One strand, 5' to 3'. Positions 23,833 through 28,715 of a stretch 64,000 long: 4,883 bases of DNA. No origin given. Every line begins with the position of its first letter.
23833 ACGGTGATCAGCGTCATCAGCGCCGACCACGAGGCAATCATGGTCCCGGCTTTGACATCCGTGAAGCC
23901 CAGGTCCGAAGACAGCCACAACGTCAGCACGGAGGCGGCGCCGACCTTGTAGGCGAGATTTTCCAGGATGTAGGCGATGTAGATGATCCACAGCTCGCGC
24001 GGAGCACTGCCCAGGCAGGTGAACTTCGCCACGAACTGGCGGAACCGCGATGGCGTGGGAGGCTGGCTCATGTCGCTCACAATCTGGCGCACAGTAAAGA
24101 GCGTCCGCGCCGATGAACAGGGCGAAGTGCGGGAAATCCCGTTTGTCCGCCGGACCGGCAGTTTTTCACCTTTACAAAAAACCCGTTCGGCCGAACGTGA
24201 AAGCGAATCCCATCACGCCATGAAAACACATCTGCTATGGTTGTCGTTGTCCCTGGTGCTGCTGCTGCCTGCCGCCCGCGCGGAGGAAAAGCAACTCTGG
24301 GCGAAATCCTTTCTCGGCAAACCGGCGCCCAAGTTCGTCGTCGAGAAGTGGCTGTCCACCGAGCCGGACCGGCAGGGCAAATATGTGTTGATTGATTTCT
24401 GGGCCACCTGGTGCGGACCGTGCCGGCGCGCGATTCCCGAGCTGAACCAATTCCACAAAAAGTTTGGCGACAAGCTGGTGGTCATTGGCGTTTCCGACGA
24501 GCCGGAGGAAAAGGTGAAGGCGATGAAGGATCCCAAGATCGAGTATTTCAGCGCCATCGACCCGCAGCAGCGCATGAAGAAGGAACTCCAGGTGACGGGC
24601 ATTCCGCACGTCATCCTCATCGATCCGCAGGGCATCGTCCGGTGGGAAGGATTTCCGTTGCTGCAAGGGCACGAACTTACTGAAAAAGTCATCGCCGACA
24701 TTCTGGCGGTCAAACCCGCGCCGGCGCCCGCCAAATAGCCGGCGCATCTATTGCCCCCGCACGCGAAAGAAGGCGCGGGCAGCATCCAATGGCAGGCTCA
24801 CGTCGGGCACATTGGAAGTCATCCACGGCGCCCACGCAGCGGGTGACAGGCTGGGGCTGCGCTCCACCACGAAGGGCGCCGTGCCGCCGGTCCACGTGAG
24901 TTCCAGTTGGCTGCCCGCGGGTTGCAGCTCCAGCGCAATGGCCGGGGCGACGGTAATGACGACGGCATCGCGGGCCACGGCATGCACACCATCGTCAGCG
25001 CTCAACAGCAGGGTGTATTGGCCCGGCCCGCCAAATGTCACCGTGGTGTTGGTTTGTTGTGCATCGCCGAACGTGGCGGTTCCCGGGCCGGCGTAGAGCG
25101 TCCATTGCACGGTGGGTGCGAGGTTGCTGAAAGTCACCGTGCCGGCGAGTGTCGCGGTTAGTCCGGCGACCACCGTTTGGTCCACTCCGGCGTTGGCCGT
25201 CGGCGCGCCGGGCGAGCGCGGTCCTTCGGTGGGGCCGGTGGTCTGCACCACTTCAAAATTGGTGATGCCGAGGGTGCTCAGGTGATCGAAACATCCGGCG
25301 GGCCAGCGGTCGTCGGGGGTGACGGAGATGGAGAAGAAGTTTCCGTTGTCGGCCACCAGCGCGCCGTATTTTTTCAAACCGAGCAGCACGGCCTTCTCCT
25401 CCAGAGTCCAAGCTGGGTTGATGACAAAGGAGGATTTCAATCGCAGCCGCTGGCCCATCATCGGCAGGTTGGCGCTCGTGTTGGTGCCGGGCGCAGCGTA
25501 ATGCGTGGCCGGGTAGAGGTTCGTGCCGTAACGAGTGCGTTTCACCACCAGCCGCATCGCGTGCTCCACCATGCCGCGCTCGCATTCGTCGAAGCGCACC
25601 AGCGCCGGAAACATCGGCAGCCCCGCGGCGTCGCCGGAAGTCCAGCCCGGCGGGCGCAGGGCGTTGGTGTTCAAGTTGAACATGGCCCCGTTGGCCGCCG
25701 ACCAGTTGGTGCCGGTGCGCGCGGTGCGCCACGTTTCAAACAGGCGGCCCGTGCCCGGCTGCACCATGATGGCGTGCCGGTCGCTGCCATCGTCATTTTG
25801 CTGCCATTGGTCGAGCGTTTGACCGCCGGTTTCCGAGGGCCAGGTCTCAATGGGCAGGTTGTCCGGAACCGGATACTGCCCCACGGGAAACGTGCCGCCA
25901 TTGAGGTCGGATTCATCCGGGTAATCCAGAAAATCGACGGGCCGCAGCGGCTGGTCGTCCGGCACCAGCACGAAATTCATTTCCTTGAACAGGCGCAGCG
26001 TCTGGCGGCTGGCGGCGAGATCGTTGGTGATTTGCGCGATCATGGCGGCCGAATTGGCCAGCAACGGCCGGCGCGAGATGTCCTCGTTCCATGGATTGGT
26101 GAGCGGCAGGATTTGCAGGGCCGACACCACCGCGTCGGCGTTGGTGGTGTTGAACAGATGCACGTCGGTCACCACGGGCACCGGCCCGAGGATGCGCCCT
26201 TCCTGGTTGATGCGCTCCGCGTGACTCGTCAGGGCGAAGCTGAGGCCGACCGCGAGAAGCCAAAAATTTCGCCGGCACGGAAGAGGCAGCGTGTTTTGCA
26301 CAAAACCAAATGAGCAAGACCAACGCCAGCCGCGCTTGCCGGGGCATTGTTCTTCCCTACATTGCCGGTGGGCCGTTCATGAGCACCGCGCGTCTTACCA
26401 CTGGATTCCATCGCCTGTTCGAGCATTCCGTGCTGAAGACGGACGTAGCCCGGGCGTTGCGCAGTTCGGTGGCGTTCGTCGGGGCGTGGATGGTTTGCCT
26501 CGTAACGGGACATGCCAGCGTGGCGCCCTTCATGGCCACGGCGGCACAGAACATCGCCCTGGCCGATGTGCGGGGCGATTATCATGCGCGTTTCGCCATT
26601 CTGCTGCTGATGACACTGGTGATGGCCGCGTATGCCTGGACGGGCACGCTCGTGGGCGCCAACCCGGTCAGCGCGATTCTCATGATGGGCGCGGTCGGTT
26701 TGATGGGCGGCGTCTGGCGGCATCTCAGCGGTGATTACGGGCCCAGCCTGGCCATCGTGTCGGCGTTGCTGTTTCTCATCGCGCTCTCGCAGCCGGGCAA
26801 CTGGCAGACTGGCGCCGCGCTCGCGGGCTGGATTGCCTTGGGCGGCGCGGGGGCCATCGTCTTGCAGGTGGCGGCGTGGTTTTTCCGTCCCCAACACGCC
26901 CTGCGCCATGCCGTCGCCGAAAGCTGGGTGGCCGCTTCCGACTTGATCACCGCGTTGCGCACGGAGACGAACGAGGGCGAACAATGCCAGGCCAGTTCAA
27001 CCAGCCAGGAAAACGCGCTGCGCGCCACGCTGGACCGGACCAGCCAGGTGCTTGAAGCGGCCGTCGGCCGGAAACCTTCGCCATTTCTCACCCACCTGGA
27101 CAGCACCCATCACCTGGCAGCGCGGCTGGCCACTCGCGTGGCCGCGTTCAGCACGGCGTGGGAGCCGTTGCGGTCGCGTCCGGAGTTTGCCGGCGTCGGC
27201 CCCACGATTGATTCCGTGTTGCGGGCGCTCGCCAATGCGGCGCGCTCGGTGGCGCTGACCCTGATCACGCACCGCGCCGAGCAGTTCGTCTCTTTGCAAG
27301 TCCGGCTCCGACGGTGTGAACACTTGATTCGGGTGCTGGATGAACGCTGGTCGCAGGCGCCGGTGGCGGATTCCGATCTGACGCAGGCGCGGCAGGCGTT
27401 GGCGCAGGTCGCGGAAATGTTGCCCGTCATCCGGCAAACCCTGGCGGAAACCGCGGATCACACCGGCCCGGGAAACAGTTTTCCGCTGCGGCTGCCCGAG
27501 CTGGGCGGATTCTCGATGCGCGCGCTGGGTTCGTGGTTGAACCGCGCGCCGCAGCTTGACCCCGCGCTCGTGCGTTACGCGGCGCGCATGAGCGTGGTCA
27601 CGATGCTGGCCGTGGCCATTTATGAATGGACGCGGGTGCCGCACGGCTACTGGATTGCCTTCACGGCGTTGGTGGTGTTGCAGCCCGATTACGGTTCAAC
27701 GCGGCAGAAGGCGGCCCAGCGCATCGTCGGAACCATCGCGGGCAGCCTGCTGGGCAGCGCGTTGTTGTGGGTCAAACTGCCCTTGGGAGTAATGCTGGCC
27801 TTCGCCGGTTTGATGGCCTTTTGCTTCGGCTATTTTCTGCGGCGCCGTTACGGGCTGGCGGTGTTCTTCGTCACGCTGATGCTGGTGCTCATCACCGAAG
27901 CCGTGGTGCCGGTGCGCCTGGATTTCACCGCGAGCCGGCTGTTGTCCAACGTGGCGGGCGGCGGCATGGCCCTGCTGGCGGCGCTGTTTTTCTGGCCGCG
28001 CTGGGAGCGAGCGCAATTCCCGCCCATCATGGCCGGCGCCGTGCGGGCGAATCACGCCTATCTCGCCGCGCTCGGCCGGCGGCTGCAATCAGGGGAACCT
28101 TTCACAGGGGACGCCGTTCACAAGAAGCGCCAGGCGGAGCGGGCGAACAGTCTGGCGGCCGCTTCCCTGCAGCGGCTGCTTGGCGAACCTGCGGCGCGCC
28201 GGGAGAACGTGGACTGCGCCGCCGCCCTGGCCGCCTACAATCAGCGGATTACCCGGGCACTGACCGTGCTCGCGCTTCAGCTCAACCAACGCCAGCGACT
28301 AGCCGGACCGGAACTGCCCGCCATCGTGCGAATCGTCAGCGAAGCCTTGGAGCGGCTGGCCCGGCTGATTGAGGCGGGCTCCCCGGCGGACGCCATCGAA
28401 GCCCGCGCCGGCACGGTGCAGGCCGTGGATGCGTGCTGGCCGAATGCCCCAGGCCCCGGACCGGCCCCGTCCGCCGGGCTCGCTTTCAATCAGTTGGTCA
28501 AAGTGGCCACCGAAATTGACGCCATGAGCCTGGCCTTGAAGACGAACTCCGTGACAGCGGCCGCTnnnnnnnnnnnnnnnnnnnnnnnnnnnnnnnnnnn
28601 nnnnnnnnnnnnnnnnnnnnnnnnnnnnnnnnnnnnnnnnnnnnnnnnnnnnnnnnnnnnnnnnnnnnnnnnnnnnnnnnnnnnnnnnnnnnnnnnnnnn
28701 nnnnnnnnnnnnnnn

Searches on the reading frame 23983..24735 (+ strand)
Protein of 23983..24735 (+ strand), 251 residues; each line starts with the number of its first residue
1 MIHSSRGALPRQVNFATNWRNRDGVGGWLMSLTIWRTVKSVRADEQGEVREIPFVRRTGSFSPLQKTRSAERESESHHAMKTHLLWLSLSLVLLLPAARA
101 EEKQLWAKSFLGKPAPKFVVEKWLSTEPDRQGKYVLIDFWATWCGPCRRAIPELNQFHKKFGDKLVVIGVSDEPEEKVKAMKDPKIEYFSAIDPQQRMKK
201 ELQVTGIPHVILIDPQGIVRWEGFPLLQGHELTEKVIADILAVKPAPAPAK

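Call 43: search_protein_families(library=pfam, proteins=[window:23983-24735:+], max_evalue=0.001)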
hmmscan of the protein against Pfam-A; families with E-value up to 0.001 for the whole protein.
window:23983-24735:+ (251 aa): 5 families
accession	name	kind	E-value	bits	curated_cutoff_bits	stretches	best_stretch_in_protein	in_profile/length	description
PF00578.27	AhpC-TSA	-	2.7e-17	63.3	26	1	112-221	2-123/124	AhpC/TSA family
PF13905.12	Thioredoxin_8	-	3.5e-16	59.7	27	1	132-219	1-94/94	Thioredoxin-like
PF08534.16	Redoxin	-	1.7e-14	54.3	26.6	1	130-222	26-131/148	Redoxin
PF00085.26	Thioredoxin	-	8.7e-11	42.2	23.5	1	132-178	18-64/103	Thioredoxin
PF13098.12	Thioredoxin_2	-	1.6e-08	35.3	27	1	130-223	3-93/104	Thioredoxin-like domain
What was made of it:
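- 23983..24738 (+): AhpC/TSA thioredoxin-like gene. It is the ancestral upstream neighbour of lepB and serves as the left synteny anchor. Pfam AhpC-TSA, E 2.7e-17 (call 43).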

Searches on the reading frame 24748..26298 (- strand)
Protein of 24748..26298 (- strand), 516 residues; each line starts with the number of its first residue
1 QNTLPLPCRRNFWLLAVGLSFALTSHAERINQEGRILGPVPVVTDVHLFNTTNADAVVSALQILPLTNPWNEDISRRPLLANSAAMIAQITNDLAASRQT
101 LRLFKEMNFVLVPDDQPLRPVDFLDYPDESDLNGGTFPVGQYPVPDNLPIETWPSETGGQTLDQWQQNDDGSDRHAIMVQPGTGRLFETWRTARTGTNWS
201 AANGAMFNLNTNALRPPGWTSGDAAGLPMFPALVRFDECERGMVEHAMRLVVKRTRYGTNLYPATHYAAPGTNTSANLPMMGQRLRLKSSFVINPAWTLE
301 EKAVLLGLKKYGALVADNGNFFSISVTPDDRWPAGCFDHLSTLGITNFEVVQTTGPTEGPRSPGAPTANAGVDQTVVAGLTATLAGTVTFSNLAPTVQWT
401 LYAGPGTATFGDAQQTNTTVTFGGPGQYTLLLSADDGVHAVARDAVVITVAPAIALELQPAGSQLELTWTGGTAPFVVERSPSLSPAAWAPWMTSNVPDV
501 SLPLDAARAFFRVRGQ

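Call 43: search_protein_families(library=pfam, proteins=[window:24748-26298:-], max_evalue=0.001)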
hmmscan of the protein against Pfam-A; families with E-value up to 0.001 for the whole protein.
window:24748-26298:- (516 aa): 2 families
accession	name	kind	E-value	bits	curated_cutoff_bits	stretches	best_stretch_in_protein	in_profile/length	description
PF22352.2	K319L-like_PKD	-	8.4e-07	29.3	27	1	370-450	1-84/84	K319L-like, PKD domain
PF18911.6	PKD_4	-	0.00058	20.3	27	0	365-448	3-83/85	PKD domain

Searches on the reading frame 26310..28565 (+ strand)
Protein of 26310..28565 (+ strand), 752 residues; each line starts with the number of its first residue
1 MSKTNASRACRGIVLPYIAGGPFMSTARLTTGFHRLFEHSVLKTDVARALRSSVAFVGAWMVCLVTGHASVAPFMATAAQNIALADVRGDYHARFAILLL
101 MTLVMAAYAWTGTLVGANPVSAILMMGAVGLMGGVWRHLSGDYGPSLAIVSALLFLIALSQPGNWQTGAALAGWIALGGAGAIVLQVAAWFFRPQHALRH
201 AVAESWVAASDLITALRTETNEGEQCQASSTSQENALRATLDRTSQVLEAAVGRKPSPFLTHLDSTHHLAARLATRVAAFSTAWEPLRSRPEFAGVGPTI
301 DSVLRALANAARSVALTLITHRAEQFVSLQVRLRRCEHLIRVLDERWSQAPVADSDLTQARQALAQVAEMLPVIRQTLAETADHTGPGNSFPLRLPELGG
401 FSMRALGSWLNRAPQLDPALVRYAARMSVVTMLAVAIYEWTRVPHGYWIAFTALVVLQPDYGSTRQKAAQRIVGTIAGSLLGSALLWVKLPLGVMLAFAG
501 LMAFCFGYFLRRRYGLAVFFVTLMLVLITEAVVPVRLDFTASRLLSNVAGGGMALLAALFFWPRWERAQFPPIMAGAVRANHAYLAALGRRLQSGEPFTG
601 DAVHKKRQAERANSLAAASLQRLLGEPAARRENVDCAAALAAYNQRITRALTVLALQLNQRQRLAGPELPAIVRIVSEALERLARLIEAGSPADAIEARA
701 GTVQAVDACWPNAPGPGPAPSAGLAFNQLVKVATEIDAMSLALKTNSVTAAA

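Call 4: search_protein_families(library=pfam, proteins=[window:26310-28565:+], max_evalue=0.01)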
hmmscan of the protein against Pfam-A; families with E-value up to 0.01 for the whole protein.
window:26310-28565:+ (752 aa): 3 families
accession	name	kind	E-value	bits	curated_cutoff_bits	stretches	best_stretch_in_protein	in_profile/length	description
PF13515.12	FUSC_2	-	2.4e-24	86.3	25.6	1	433-556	1-125/126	Fusaric acid resistance protein-like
PF04632.18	FUSC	-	4.4e-05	22.8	30.9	1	421-704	2-281/660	Fusaric acid resistance protein family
PF11744.14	ALMT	-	0.00015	21.3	20.6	1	417-565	7-172/471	Aluminium activated malate transporter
